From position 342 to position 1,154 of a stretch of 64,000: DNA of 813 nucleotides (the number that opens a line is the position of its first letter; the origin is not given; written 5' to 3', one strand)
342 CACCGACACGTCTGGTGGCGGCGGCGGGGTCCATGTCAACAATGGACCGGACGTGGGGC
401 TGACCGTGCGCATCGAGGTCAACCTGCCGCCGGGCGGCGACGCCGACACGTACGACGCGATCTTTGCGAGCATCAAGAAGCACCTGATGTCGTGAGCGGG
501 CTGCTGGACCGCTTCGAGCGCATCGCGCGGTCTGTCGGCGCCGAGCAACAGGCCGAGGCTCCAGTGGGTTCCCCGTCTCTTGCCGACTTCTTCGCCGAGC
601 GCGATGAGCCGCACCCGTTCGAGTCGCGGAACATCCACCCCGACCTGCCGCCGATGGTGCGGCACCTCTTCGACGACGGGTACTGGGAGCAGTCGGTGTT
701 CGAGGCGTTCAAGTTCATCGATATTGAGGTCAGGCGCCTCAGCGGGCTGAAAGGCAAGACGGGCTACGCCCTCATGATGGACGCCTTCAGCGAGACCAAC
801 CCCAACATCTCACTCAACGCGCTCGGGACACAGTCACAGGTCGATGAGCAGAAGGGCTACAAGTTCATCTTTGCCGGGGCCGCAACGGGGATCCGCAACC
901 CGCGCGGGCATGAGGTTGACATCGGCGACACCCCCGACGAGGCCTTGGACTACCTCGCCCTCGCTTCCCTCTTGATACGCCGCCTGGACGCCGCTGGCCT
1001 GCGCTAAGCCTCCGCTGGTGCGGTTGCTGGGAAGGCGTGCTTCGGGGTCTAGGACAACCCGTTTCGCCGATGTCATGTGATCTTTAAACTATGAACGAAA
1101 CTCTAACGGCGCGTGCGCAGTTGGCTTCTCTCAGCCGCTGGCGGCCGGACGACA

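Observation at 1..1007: DUF5343-like ORF coupled to an Ymh/TIGR02391-like R-x4-H protein: candidate HEPN abortive-infection or toxin module on the element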

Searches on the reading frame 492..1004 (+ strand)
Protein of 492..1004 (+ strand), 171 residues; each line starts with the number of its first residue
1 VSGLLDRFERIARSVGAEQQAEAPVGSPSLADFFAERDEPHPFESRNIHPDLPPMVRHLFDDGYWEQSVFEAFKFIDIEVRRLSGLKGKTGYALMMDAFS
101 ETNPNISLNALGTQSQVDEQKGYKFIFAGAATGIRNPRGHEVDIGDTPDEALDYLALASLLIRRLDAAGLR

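Call 4: search_protein_families(library=pfam, proteins=[window:492-1004:+], max_evalue=1)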
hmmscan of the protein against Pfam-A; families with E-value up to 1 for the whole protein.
window:492-1004:+ (171 aa): 1 family
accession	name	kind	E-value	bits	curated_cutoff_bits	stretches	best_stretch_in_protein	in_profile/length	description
PF09509.15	Hypoth_Ymh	-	3.8e-31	107.9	25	1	46-165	1-119/119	Protein of unknown function (Hypoth_ymh)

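Call 5: search_protein_families(library=ncbifam, proteins=[window:492-1004:+], max_evalue=1)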
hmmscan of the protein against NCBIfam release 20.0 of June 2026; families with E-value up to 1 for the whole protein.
window:492-1004:+ (171 aa): 1 family
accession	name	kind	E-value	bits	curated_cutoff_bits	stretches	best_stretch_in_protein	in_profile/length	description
TIGR02391.1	hypoth_ymh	hypoth_equivalog_domain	8.7e-22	77.5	39.45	1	48-168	1-123/125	TIGR02391 family protein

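Call 6: search_protein_families(library=padloc, proteins=[window:492-1004:+], max_evalue=1)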
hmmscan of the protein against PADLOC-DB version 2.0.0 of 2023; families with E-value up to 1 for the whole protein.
window:492-1004:+ (171 aa): 3 families
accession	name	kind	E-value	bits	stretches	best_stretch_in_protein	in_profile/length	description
PDLC03987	PD-Lambda-3_B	-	4.8e-17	60.1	1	43-168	137-263/270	-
PDLC02412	Aga_HEPN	-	4.1e-09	33.9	1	43-168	249-379/382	Class II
PDLC03988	PD-Lambda-3_B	-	3.7e-08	31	1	43-123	137-216/222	-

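Call 7: search_protein_families(library=phrogs, proteins=[window:492-1004:+], max_evalue=1)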
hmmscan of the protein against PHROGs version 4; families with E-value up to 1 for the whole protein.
window:492-1004:+ (171 aa): 1 family
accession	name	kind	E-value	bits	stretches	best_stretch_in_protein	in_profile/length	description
phrog_6297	-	unknown function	0.00029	21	1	57-165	148-258/268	-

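Call 8: search_solved_structures(query=window:492-1004:+, max_evalue=10, show_alignments=2)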
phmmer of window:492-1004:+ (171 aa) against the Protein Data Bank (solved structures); distinct sequences matched with E-value up to 10: 1.
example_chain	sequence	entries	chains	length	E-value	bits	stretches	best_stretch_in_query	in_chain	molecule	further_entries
5jmc_B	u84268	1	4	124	0.17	14.9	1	60-97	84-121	Synaptic vesicle glycoprotein 2C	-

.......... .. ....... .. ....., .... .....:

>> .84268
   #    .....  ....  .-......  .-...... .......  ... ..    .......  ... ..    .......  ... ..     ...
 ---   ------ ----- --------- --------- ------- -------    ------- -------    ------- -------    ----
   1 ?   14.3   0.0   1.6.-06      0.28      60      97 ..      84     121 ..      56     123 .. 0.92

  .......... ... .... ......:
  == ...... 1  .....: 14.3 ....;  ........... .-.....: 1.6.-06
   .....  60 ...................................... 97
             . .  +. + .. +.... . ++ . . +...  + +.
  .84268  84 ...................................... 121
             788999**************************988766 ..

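Call 9: find_encoding_contigs(protein=window:492-1004:+, flank=10000, max_places=8)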
Protein window:492-1004:+ (171 aa): 3 contigs read that carry it; 2 places shown.
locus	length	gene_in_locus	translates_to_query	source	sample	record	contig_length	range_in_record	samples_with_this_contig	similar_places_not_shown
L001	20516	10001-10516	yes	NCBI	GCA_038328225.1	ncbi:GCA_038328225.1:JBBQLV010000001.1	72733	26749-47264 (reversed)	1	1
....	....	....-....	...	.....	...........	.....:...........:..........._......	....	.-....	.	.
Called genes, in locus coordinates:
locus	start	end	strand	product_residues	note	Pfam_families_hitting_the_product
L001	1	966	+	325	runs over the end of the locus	PF13302:Acetyltransf_3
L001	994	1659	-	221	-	PF01553:Acyltransferase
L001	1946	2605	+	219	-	PF00886:Ribosomal_S16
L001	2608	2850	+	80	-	PF13083:KH_KhpA-B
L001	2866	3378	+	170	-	PF01782:RimM, PF05239:PRC, PF24986:PRC_RimM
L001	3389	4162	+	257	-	PF01746:tRNA_m1G_MT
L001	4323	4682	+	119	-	PF01245:Ribosomal_L19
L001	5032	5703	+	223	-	PF10502:Peptidase_S26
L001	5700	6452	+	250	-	PF01351:RNase_HII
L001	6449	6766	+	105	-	PF10611:DUF2469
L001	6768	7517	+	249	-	PF03848:TehB (weak), PF05724:TPMT, PF13489:Methyltransf_23, PF13847:Methyltransf_31 (weak), PF08241:Methyltransf_11, PF08242:Methyltransf_12, PF13649:Methyltransf_25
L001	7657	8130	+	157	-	PF08378:NERD (weak), PF02021:UPF0102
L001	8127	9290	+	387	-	PF05362:Lon_C (weak), PF13541:ChlI, PF01078:Mg_chelatase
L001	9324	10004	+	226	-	PF17278:DUF5343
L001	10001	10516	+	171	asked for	PF09509:Hypoth_Ymh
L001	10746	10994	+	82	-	-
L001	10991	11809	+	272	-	-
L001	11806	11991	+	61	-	-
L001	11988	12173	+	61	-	-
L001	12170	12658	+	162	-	-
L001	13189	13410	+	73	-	-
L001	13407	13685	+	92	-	-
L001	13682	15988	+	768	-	PF09250:Prim-Pol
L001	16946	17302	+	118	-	-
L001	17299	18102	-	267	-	PF00520:Ion_trans (weak), PF07885:Ion_trans_2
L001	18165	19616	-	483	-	PF00239:Resolvase, PF07508:Recombinase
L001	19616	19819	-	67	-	-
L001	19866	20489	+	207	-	PF01078:Mg_chelatase, PF13335:Mg_chelatase_C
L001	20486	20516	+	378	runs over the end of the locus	PF02481:DNA_processg_A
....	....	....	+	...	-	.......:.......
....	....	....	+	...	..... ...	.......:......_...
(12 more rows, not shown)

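Call 15: find_homologous_proteins(query=L001:9324-10001:+, max_evalue=0.001)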
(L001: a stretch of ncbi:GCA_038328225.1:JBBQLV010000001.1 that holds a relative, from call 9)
Query L001:9324-10001:+ (226 aa): 547 proteins with E <= 0.001 among 2387 candidates; the best 120 are listed.
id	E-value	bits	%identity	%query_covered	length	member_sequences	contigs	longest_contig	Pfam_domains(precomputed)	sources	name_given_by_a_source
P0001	2.5e-145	500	100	100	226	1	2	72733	PF17278.8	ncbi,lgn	-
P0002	4.1e-97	343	70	100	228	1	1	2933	PF17278.8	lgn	-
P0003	2.0e-96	341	68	100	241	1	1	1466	PF17278.8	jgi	jgi:hypothetical protein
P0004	7.1e-96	339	66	100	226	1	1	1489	PF17278.8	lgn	-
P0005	4.1e-95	336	70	100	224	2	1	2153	PF17278.8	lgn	-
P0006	7.1e-95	336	73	100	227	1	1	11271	PF17278.8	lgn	-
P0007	8.1e-95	335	70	100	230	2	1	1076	PF17278.8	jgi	jgi:hypothetical protein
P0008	1.1e-94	335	65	100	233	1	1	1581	PF17278.8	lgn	-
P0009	4.8e-94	333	66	100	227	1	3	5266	PF17278.8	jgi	-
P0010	8.1e-94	332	68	100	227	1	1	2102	PF17278.8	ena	-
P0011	9.1e-94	332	65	100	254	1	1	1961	PF17278.8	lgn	-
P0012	1.5e-93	331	69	100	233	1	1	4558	PF17278.8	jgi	jgi:hypothetical protein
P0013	2.1e-93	331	69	100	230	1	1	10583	PF17278.8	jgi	jgi:Family of unknown function (DUF5343)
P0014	2.2e-93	331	68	100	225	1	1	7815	PF17278.8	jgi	jgi:Family of unknown function (DUF5343)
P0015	3.6e-93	330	69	100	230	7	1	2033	PF17278.8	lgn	-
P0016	6.8e-93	329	69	100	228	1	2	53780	PF17278.8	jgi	jgi:hypothetical protein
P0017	7.3e-93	329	65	100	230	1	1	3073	PF17278.8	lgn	-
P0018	8.3e-93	329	69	100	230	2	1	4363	PF17278.8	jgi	jgi:Family of unknown function (DUF5343)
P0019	1.4e-92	328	66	100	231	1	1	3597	PF17278.8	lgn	-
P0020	1.7e-92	328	69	100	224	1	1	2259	PF17278.8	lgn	-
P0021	2.0e-92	328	65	100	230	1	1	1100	PF17278.8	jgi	jgi:Family of unknown function (DUF5343)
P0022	2.6e-92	327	65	100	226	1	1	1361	PF17278.8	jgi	jgi:Family of unknown function (DUF5343)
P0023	2.6e-92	327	67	100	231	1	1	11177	PF17278.8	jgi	jgi:hypothetical protein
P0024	3.3e-92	327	67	100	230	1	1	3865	PF17278.8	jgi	jgi:hypothetical protein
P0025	7.4e-92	326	68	100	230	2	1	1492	PF17278.8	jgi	jgi:hypothetical protein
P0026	8.3e-92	325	67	100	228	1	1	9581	PF17278.8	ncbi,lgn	-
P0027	1.8e-91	324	68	100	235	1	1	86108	PF17278.8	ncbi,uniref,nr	ncbi:hypothetical protein EKO23_16380 [Nocardioides guangzhouensis]|uniref:DUF5343 domain-containing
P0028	2.2e-91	324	67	100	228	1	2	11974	PF17278.8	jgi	jgi:hypothetical protein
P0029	3.2e-91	324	67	100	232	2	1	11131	PF17278.8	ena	-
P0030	9.3e-91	322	68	100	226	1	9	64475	PF17278.8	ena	-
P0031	9.7e-91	322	63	100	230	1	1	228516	PF17278.8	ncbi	ncbi:DUF5343 domain-containing protein [Kribbella sp. NPDC004138]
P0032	1.8e-90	321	66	100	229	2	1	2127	PF17278.8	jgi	jgi:hypothetical protein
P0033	1.9e-90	321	65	100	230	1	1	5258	PF17278.8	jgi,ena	-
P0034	3.7e-90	320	66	100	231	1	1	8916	PF17278.8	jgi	jgi:Family of unknown function (DUF5343)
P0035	4.7e-90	320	68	99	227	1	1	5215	PF17278.8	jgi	-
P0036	5.0e-90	320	66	100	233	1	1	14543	PF17278.8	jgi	jgi:Family of unknown function (DUF5343)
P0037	6.0e-90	319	66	100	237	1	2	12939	PF17278.8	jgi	-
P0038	6.3e-90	319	67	100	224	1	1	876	PF17278.8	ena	-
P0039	7.7e-90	319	68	100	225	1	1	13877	PF17278.8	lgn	-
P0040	9.9e-90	319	65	100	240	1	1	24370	PF17278.8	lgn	-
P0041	1.2e-89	318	66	100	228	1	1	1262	PF17278.8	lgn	-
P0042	1.3e-89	318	65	100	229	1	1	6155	PF17278.8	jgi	jgi:Family of unknown function (DUF5343)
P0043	1.8e-89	318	65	100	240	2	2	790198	PF17278.8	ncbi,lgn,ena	-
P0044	2.0e-89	318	64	100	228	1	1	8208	PF17278.8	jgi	jgi:Family of unknown function (DUF5343)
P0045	2.6e-89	317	67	100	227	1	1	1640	PF17278.8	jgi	jgi:hypothetical protein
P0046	3.6e-89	317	67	100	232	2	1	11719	PF17278.8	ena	-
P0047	3.7e-89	317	65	100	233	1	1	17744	PF17278.8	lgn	-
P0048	3.9e-89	317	65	100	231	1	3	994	PF17278.8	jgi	jgi:hypothetical protein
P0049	4.3e-89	317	64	100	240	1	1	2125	PF17278.8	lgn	-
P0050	6.0e-89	316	63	100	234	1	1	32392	PF17278.8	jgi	jgi:hypothetical protein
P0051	6.6e-89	316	66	100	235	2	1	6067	PF17278.8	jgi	-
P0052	7.3e-89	316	62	100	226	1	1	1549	PF17278.8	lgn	-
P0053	8.0e-89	316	62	100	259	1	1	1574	PF17278.8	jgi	jgi:hypothetical protein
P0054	8.6e-89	316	62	100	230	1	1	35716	PF17278.8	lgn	-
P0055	1.3e-88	315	65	100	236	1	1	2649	PF17278.8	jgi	jgi:hypothetical protein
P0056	1.7e-88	315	65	100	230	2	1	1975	PF17278.8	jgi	jgi:Family of unknown function (DUF5343)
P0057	2.0e-88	314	63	100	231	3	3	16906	PF17278.8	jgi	jgi:hypothetical protein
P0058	2.2e-88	314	66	100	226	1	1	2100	PF17278.8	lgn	-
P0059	2.8e-88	314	64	100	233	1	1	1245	PF17278.8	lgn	-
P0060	3.2e-88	314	67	100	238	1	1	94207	PF17278.8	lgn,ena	-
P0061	3.8e-88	314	65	100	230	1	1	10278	PF17278.8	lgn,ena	-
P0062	4.4e-88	313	66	100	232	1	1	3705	PF17278.8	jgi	-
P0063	4.8e-88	313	66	100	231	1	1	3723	PF17278.8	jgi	jgi:Family of unknown function (DUF5343)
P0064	7.0e-88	313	64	100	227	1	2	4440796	PF17278.8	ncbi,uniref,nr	ncbi:DUF5343 domain-containing protein [Nocardioides marmoribigeumensis]|uniref:DUF5343 domain-conta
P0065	1.1e-87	312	65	100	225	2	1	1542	PF17278.8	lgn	-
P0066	1.3e-87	312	63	100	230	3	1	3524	PF17278.8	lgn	-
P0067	2.0e-87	311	64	100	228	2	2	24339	PF17278.8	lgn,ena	-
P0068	2.8e-87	311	65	100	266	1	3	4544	PF17278.8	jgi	jgi:hypothetical protein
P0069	2.9e-87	311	65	99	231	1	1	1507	PF17278.8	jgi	jgi:hypothetical protein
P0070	3.1e-87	311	60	100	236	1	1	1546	PF17278.8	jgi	jgi:hypothetical protein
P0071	3.1e-87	311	66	99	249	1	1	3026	PF17278.8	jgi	jgi:hypothetical protein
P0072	5.4e-87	310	65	100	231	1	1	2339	PF17278.8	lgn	-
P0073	7.7e-87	309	66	99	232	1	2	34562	PF17278.8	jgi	-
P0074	7.9e-87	309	66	100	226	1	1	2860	PF17278.8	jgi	jgi:hypothetical protein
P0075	1.0e-86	309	61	100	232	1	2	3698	PF17278.8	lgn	-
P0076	1.1e-86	309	66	100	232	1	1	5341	PF17278.8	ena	-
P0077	1.3e-86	309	64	100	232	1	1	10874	PF17278.8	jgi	jgi:hypothetical protein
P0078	1.7e-86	308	63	100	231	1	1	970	PF17278.8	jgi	jgi:hypothetical protein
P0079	3.8e-86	307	62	100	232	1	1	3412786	PF17278.8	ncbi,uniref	ncbi:DUF5343 domain-containing protein [Janibacter sp. GS2]|uniref:DUF5343 domain-containing protein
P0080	5.9e-86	306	65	99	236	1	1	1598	PF17278.8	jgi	jgi:hypothetical protein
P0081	7.2e-86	306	63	100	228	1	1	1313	PF17278.8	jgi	jgi:hypothetical protein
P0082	1.2e-85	305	65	100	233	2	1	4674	PF17278.8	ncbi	-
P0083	1.5e-85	305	62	100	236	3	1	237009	PF17278.8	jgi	-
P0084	1.7e-85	305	61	100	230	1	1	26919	PF17278.8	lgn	-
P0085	1.9e-85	305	61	100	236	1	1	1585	PF17278.8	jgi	jgi:hypothetical protein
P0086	2.5e-85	304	62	100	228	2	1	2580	PF17278.8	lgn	-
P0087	3.2e-85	304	62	100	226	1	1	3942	PF17278.8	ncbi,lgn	-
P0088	4.9e-85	303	63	100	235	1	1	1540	PF17278.8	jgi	jgi:hypothetical protein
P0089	6.8e-85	303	61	100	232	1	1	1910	PF17278.8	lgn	-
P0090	6.9e-85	303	63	100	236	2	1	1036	PF17278.8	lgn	-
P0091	1.0e-84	302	60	100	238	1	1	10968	PF17278.8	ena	-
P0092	1.5e-84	302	58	100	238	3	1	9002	PF17278.8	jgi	jgi:hypothetical protein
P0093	2.5e-84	301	61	100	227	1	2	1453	PF17278.8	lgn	-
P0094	3.7e-84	300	62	100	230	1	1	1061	PF17278.8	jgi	jgi:uncharacterized protein DUF5343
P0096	5.6e-84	300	62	99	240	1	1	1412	PF17278.8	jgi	jgi:hypothetical protein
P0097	7.9e-84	299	63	100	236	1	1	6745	PF17278.8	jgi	jgi:Family of unknown function (DUF5343)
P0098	9.8e-84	299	63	100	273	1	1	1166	PF17278.8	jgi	jgi:hypothetical protein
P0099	1.2e-83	299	63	100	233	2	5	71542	PF17278.8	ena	-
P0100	1.2e-83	299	63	99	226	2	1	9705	PF17278.8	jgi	-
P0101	2.4e-83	298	63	100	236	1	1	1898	PF17278.8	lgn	-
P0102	2.5e-83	298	61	100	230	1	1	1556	PF17278.8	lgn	-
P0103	3.0e-83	298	63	100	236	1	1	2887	PF17278.8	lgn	-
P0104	3.5e-83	297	63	100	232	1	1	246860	PF17278.8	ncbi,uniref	ncbi:DUF5343 domain-containing protein [Amycolatopsis sp. NPDC024027]|uniref:DUF5343 domain-containi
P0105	1.2e-82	296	59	100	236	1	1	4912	PF17278.8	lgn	-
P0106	1.2e-82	296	62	100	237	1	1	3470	PF17278.8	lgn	-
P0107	1.5e-82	295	57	100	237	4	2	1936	PF17278.8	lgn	-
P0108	1.5e-82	295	62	100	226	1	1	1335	PF17278.8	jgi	jgi:hypothetical protein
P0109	2.8e-82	294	60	99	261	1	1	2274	PF17278.8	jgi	jgi:hypothetical protein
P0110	4.0e-82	294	63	100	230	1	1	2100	PF17278.8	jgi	-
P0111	4.1e-82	294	58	100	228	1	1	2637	PF17278.8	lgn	-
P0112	4.6e-82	294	60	100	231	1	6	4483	PF17278.8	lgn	-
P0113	5.0e-82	294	57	100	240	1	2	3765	PF17278.8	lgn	-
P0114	6.3e-82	293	62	100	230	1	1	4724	PF17278.8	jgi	jgi:hypothetical protein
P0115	6.8e-82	293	62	100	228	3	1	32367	PF17278.8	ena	-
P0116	1.2e-81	292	63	100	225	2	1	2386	PF17278.8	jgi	-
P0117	1.9e-81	292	63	100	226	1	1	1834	PF17278.8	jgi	jgi:hypothetical protein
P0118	2.8e-81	291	60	100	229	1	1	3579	PF17278.8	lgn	-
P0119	3.2e-81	291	62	100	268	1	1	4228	PF17278.8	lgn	-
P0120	3.3e-81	291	60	100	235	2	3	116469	PF17278.8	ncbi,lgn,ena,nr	ncbi:MAG: DUF5343 domain-containing protein [Nocardioidaceae bacterium]|nr:DUF5343 domain-containing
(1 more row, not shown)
